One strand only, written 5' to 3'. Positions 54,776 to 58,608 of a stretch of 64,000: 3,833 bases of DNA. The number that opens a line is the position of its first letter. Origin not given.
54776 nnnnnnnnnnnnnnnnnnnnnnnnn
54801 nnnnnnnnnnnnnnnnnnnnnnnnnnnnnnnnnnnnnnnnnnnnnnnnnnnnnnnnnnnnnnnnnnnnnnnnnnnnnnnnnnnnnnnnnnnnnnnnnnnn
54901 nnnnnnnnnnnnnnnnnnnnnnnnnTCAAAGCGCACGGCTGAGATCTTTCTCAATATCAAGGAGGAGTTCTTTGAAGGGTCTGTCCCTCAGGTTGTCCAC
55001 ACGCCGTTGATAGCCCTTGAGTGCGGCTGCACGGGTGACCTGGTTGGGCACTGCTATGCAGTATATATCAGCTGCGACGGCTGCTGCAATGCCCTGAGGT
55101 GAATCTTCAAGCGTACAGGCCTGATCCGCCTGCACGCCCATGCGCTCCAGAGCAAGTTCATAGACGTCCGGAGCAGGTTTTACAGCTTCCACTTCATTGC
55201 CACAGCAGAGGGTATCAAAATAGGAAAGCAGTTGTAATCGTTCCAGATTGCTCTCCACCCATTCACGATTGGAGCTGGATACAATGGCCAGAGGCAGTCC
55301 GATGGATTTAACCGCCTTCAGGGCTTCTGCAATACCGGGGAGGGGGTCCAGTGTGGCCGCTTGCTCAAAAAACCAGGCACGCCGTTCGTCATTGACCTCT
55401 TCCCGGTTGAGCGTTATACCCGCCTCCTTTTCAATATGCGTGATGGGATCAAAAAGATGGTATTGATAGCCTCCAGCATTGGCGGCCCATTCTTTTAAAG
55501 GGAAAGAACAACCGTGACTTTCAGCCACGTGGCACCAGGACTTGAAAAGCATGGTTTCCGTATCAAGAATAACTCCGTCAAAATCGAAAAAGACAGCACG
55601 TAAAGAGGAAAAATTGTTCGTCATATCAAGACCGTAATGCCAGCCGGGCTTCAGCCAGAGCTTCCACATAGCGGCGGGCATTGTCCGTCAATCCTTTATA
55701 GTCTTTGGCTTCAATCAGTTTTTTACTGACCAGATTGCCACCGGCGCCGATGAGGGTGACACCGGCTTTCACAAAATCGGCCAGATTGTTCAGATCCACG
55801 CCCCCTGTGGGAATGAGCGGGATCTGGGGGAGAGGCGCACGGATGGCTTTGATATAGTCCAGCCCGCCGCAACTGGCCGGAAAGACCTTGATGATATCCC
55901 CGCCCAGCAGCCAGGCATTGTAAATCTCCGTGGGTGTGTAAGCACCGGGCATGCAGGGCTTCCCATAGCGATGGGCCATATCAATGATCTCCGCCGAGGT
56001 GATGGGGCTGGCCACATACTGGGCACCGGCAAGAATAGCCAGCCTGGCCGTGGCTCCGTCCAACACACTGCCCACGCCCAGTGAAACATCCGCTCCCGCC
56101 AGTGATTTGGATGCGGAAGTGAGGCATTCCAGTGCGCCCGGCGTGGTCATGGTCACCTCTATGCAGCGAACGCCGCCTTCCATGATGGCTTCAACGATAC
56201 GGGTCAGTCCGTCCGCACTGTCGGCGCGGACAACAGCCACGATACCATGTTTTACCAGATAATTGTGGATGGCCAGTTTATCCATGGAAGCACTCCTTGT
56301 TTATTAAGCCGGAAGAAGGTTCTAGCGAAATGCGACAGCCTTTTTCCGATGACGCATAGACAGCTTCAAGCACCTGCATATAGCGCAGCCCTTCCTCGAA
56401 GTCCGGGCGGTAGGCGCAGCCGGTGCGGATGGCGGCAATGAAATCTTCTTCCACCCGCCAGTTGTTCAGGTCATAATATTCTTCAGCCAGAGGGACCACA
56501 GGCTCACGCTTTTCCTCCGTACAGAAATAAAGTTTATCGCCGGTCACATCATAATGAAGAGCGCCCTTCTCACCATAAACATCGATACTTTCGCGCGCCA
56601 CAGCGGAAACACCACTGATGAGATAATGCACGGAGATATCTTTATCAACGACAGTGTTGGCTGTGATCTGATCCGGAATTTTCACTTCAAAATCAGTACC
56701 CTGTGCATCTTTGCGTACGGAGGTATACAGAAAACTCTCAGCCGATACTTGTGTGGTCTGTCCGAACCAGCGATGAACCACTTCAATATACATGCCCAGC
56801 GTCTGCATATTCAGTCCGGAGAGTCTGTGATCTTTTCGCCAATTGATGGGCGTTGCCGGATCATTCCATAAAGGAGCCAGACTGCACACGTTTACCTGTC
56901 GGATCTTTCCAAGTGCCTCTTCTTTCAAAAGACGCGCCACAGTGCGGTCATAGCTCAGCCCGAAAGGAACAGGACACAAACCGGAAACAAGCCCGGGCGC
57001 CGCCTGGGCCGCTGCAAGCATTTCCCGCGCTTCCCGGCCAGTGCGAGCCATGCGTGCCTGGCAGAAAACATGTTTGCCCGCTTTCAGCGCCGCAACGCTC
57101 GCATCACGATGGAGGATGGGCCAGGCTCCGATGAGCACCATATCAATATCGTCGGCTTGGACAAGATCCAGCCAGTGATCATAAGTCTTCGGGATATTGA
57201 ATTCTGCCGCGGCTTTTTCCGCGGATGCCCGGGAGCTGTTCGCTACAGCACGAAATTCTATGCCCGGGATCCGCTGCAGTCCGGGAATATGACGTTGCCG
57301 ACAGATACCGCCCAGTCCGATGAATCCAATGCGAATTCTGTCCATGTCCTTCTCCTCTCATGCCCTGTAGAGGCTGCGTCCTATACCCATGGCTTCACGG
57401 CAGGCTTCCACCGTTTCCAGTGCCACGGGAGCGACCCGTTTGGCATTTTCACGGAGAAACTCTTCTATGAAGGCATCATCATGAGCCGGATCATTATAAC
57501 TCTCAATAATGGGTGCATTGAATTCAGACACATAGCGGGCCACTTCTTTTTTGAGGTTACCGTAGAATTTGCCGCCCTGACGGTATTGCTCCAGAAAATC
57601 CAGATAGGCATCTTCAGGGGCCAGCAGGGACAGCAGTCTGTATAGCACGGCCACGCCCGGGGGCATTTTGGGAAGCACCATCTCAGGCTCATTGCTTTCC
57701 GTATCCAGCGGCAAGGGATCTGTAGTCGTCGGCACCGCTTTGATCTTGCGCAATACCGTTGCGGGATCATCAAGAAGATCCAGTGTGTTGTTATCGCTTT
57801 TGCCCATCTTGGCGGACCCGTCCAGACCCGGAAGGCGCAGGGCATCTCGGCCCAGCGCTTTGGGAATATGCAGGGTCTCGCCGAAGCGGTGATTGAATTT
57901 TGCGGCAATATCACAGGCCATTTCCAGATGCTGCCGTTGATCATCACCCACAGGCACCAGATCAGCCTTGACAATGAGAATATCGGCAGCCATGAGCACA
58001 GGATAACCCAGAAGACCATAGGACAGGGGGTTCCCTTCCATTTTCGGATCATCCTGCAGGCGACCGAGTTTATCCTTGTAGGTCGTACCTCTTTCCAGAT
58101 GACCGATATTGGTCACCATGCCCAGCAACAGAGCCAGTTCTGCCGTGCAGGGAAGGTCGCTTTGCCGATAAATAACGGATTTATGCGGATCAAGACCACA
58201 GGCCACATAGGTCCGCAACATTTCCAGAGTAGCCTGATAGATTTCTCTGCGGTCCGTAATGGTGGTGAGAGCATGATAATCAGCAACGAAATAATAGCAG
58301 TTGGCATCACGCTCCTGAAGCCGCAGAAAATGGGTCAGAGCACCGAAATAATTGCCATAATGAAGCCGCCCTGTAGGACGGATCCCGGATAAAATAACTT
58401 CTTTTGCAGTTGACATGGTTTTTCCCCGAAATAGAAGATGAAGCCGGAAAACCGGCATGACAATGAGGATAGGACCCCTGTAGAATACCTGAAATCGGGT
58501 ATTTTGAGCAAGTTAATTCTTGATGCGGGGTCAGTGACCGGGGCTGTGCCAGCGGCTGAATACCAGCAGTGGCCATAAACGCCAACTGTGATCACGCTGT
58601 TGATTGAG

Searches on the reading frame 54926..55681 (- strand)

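Call 43: search_protein_families(library=pfam, proteins=[window:54926-55681:-], max_evalue=0.001)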
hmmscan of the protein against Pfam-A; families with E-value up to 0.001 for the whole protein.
window:54926-55681:- (251 aa): 4 families
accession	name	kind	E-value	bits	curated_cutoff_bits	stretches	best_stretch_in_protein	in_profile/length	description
PF13419.12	HAD_2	-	6e-36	124.6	23.8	1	30-211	1-178/178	Haloacid dehalogenase-like hydrolase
PF00702.32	Hydrolase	-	1.7e-28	100.7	26.4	1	28-205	2-191/191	haloacid dehalogenase-like hydrolase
PF12710.13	HAD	-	1.7e-08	35.6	27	1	30-165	1-133/189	haloacid dehalogenase-like hydrolase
PF13242.12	Hydrolase_like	-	0.00021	21.6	22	1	168-229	4-66/75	HAD-hyrolase-like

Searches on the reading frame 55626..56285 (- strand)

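Call 43: search_protein_families(library=pfam, proteins=[window:55626-56285:-], max_evalue=0.001)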
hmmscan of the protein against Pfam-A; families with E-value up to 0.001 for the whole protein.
window:55626-56285:- (219 aa): 2 families
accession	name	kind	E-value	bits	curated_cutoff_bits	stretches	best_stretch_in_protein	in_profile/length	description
PF01081.25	Aldolase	-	5.6e-38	130.8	27.8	1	7-198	2-192/196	KDPG and KHG aldolase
PF02581.23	TMP-TENI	-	0.00096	19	27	0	140-179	136-174/180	Thiamine monophosphate synthase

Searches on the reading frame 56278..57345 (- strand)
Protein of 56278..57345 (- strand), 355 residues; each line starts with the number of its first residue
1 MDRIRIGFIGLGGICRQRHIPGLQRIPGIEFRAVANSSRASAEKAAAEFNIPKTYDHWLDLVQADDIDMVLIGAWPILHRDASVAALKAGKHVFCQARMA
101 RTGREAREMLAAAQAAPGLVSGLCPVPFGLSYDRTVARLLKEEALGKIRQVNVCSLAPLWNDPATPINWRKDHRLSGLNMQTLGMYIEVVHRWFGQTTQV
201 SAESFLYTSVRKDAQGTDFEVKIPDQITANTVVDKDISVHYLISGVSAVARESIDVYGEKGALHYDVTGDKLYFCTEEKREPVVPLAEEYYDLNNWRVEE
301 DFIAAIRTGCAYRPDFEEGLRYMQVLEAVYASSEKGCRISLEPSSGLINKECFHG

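Call 43: search_protein_families(library=pfam, proteins=[window:56278-57345:-], max_evalue=0.001)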
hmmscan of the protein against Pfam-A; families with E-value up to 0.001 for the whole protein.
window:56278-57345:- (355 aa): 3 families
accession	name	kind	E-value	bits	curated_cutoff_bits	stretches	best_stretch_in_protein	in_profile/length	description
PF01408.29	GFO_IDH_MocA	-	1e-18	68.6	24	1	4-117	1-113/120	Oxidoreductase family, NAD-binding Rossmann fold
PF02894.22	GFO_IDH_MocA_C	-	1.9e-09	38.1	22.9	1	138-339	2-216/218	Oxidoreductase family, C-terminal alpha/beta domain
PF22725.1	GFO_IDH_MocA_C3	-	2.4e-08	34.5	27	1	134-263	2-123/124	GFO/IDH/MocA C-terminal domain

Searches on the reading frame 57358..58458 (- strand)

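Call 43: search_protein_families(library=pfam, proteins=[window:57358-58458:-], max_evalue=0.001)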
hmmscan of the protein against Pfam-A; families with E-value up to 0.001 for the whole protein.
window:57358-58458:- (366 aa): 1 family
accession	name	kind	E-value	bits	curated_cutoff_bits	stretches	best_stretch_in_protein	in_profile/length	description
PF00579.31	tRNA-synt_1b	-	5.9e-59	200.2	21.1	1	21-312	7-289/292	tRNA synthetases class I (W and Y)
